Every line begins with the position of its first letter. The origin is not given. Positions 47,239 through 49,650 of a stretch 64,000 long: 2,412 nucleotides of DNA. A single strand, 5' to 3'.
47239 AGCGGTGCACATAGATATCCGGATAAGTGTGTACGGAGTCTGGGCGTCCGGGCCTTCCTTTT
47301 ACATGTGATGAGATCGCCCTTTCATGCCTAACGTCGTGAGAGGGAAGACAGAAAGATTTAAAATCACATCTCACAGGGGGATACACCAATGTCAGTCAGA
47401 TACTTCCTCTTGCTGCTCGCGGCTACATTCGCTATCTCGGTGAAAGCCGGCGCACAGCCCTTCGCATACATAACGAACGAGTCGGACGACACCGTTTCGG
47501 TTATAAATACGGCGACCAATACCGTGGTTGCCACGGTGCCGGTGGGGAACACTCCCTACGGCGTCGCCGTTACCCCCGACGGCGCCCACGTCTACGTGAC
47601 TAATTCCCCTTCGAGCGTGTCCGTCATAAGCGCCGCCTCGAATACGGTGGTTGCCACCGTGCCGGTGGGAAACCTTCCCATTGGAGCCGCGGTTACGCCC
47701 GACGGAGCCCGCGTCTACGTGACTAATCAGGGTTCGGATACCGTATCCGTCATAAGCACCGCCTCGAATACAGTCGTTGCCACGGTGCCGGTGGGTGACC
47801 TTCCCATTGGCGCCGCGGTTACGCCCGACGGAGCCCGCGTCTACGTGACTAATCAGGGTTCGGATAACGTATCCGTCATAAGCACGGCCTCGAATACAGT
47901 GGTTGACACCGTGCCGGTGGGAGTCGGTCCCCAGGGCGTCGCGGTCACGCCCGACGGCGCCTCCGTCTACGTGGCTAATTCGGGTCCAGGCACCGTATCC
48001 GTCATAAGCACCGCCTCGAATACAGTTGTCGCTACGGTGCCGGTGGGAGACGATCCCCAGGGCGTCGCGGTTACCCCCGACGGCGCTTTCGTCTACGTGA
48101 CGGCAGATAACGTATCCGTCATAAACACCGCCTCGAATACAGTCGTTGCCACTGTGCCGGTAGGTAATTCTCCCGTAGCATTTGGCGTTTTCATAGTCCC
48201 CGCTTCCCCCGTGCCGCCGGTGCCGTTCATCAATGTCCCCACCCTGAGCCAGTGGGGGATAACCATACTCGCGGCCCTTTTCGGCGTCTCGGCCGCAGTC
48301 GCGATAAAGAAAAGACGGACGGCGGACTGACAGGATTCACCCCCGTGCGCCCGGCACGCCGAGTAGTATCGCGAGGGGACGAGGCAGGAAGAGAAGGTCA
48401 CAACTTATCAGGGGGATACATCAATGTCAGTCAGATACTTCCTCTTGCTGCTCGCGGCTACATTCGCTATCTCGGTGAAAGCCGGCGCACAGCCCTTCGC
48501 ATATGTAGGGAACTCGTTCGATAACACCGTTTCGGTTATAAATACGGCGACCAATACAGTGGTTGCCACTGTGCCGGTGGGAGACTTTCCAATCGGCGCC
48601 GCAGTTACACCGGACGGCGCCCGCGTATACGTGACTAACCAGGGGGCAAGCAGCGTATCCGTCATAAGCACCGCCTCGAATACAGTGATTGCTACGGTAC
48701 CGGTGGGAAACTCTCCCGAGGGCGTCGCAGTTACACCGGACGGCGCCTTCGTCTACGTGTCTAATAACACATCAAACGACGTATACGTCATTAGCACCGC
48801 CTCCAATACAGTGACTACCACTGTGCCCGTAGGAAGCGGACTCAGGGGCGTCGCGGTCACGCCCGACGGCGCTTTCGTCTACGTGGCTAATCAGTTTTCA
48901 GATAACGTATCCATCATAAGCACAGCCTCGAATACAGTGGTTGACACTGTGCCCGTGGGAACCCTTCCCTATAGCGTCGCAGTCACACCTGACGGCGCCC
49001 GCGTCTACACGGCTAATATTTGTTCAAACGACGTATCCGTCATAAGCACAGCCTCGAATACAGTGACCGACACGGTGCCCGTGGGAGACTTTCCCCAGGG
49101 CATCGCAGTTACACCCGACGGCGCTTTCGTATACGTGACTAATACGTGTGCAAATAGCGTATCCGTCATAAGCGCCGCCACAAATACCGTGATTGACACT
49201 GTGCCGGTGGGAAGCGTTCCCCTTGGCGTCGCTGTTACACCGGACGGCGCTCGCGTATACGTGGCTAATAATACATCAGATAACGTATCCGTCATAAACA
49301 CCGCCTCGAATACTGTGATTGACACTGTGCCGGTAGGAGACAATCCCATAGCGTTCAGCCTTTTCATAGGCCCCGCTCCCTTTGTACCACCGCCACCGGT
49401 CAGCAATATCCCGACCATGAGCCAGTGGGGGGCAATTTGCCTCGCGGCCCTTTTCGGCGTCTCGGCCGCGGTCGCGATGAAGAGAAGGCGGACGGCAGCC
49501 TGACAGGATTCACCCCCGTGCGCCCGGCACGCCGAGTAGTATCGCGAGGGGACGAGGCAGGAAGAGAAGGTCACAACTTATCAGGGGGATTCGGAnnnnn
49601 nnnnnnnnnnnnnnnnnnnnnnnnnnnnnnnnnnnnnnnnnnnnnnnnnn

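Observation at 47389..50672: Three tandem YVTN beta-propeller paralogues, each ending in an IPTL-CTERM-like sorting tail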

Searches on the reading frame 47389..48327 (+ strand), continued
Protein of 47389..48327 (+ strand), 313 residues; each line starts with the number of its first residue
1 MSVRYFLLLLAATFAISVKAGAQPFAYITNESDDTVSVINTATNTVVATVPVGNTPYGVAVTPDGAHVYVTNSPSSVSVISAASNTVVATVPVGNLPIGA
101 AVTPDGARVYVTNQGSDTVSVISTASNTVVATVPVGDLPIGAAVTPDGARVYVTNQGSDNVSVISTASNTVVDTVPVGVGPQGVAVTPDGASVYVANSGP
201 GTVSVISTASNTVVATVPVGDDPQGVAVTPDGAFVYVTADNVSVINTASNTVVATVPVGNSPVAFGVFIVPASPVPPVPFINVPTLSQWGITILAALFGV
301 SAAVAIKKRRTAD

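Call 53: fold_search(model_id=the predicted structure, library=pdb)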
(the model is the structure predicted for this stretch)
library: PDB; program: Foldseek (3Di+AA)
matches with E <= 10: 2000; with E <= 0.001: 1943
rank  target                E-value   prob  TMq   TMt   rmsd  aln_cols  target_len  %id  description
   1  1l0q_A                2.8e-29  1.00  0.65  0.52   5.0       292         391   46  Tandem YVTN beta-propeller and PKD domains from an archaeal surface layer protein (released 2002-11-06)
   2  5c2v_B                1.7e-19  1.00  0.71  0.63   3.7       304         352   26  Kuenenia stuttgartiensis Hydrazine Synthase (released 2015-10-14)
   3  3bws_A                6.6e-17  1.00  0.60  0.47   5.0       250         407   22  Crystal structure of the leptospiral antigen Lp49 (released 2008-10-07)
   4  7bie_A                1.4e-15  1.00  0.69  0.75   1.4       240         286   20  Crystal structure of nvWrap-T, a 7-bladed symmetric propeller (released 2021-09-22)
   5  8gee_B                7.7e-15  1.00  0.71  0.68   2.2       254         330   10  CryoEM structure of beta-2-adrenergic receptor in complex with nucleotide-free Gs heterotrimer (#15 of 20) (released 2024-03-06)
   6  9k25_B                7.7e-15  1.00  0.70  0.68   2.2       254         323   11  Cryo-EM structure of apo-P2Y purinoceptor 2-miniGq-Nb35 complex (released 2025-06-11)
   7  5mzh_A                1.0e-14  1.00  0.65  0.51   4.9       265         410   15  Crystal structure of ODA16 from Chlamydomonas reinhardtii (released 2017-03-22)
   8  8ge4_B                1.1e-14  1.00  0.72  0.68   2.1       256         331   10  CryoEM structure of beta-2-adrenergic receptor in complex with nucleotide-free Gs heterotrimer (#5 of 20) (released 2024-03-06)
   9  7jv5_B                1.2e-14  1.00  0.69  0.64   2.2       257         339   12  Cryo-EM structure of SKF-81297-bound dopamine receptor 1 in complex with Gs protein (released 2021-02-24)
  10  8wc8_B                1.3e-14  1.00  0.71  0.68   2.0       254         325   11  Cryo-EM structure of the ZH8651-bound hTAAR1-Gs complex (released 2023-12-27)
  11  6byn_W                1.3e-14  1.00  0.72  0.73   2.1       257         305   11  Crystal structure of WDR5-Mb(S4) monobody complex (released 2018-07-04)
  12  8gfv_B                1.3e-14  1.00  0.70  0.67   2.1       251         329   11  CryoEM structure of beta-2-adrenergic receptor in complex with GTP-bound Gs heterotrimer (transition intermediate #1 o (released 2024-03-06)
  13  8gea_B                1.6e-14  1.00  0.71  0.68   2.0       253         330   11  CryoEM structure of beta-2-adrenergic receptor in complex with nucleotide-free Gs heterotrimer (#11 of 20) (released 2024-03-06)
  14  8kh4_C                1.8e-14  1.00  0.71  0.66   2.3       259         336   11  Cryo-EM structure of the GPR161-Gs complex (released 2023-10-11)
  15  9ijj_Q                1.8e-14  1.00  0.69  0.48  10.5       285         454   11  In situ structure of the central apparatus in mouse sperm axoneme. (released 2025-06-04)
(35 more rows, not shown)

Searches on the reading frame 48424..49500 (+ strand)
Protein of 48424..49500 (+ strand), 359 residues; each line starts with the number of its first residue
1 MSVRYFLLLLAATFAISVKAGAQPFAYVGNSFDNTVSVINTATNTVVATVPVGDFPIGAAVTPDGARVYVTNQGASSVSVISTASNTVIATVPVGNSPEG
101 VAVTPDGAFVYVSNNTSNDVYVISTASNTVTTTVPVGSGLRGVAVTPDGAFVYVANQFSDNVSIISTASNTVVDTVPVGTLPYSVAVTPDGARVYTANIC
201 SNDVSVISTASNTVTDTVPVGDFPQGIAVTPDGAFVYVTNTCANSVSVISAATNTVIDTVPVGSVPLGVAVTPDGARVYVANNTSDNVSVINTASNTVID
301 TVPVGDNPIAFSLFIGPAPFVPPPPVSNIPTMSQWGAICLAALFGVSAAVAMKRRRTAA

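Call 3: search_protein_families(library=ncbifam, proteins=[window:48424-49500:+], max_evalue=1)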
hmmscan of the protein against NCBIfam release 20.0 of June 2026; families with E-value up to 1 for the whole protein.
window:48424-49500:+ (359 aa): 19 families
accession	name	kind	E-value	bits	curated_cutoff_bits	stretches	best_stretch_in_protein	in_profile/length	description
TIGR02276.1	beta_rpt_yvtn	repeat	8.3e-90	294.5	27.85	7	63-104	1-42/42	beta-propeller repeat protein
TIGR03866.1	PQQ_ABC_repeats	subfamily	3.2e-56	190.7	287.3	3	109-235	12-138/310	PQQ-dependent catabolism-associated beta-propeller protein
NF052340.1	hydrazine_beta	equivalog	2.1e-45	155.4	560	4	226-311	37-122/372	hydrazine synthase subunit beta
NF052460.1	L-NosZ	equivalog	1.5e-34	119.3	700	3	136-309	41-219/480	clade III lactonase-type nitrous-oxide reductase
NF052342.1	hydrazine_BC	exception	3.4e-32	111.4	1250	4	143-239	44-140/690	hydrazine synthase subunit beta-gamma fusion subunit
NF048007.1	MmpL3Stblzr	equivalog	1.1e-25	90.5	600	4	121-240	207-326/366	MmpL3/TtfA transport complex stabilizer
NF052280.1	7_blade_YncE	equivalog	1.5e-22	79.9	400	4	23-113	227-316/338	7-bladed beta-propeller protein YncE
NF038117.1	choice_anch_I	subfamily_domain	7e-12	44.9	300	5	244-287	75-118/458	choice-of-anchor I family protein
TIGR03907.1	QH_beta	equivalog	9.6e-10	38.1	223.2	4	238-294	5-63/338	quinohemoprotein amine dehydrogenase subunit beta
NF008258.1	PRK11028.1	equivalog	1.3e-08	34.3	370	3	63-169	185-306/330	6-phosphogluconolactonase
NF041516.1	PA2928_fam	subfamily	7.8e-08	32.1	70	1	74-127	312-368/376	PA2928 family protein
TIGR04246.1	nitrous_NosZ_Gp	equivalog_domain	3.2e-07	29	625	2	76-124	251-300/578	Sec-dependent nitrous-oxide reductase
NF033207.2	midcut_by_XrtH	subfamily_domain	7.8e-06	26.1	45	1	323-357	32-65/175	midcut-by-XrtH protein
NF053768.1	CIS12_fam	equivalog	3.1e-05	22.8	860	2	42-169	32-157/715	CIS12 family contractile injection system protein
TIGR04244.1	nitrous_NosZ_RR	equivalog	3.9e-05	22.4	625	3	84-125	303-344/627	TAT-dependent nitrous-oxide reductase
TIGR04174.1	IPTL_CTERM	subfamily_domain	0.00022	21.4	20.5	1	329-356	1-27/27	IPTL-CTERM sorting domain-containing protein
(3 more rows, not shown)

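Call 4: search_protein_families(library=pfam, proteins=[window:48424-49500:+], max_evalue=1)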
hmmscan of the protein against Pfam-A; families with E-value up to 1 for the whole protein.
window:48424-49500:+ (359 aa): 22 families
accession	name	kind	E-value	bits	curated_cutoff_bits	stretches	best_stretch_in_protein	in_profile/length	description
PF10282.15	Lactonase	-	6e-25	88.6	21.7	4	96-169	244-322/344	Lactonase, 7-bladed beta-propeller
PF21783.3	YNCE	-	2.8e-21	76.7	27.1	3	95-228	197-332/339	YNCE-like beta-propeller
PF24684.1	Vgb_lyase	-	6.2e-15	55.2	50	1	95-293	12-209/290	Virginiamycin B lyase family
PF25174.1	Beta-prop_THOC3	-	1.2e-11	44.6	305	3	28-149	63-183/272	THOC3 beta-propeller domain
PF01731.26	Arylesterase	-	2.5e-11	44.1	21.3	2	214-252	46-84/86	Arylesterase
PF08450.18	SGL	-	1e-07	32.3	26.3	2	217-317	129-235/246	SMP-30/Gluconolactonase/LRE-like region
PF23414.1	Beta-prop_EML_2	-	1.2e-07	31.8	90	3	27-124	13-109/266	Echinoderm microtubule-associated protein second beta-propeller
PF13415.12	Kelch_3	-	2.7e-07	31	22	1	197-225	13-38/48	Galactose oxidase, central domain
PF01436.27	NHL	-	1.3e-06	28.6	20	1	223-248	3-27/28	NHL repeat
PF02239.22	Cytochrom_D1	-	1.4e-05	24.3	25.5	2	70-181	9-120/368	Cytochrome D1 heme domain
PF03088.22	Str_synth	-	1.9e-05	25.1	25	0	223-246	58-81/89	Strictosidine synthase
PF15438.11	Phyto-Amp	-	0.0012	19.4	25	1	195-249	50-103/113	Antigenic membrane protein of phytoplasma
PF18203.6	IPTL-CTERM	-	0.0046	17.2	20.8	1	329-354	3-28/28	IPTL-CTERM motif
PF20010.5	Collagen_trimer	-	0.0055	17.2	23.8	0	103-116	16-29/49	Collagen trimerization domain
PF22494.2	choice_anch_I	-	0.006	15.9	32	1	88-137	180-229/489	Choice-of-anchor I domain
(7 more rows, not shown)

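Call 15: find_encoding_contigs(protein=window:48424-49500:+, flank=10000, max_places=6)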
Protein window:48424-49500:+ (359 aa): no gene with exactly this product is on record in the collection.
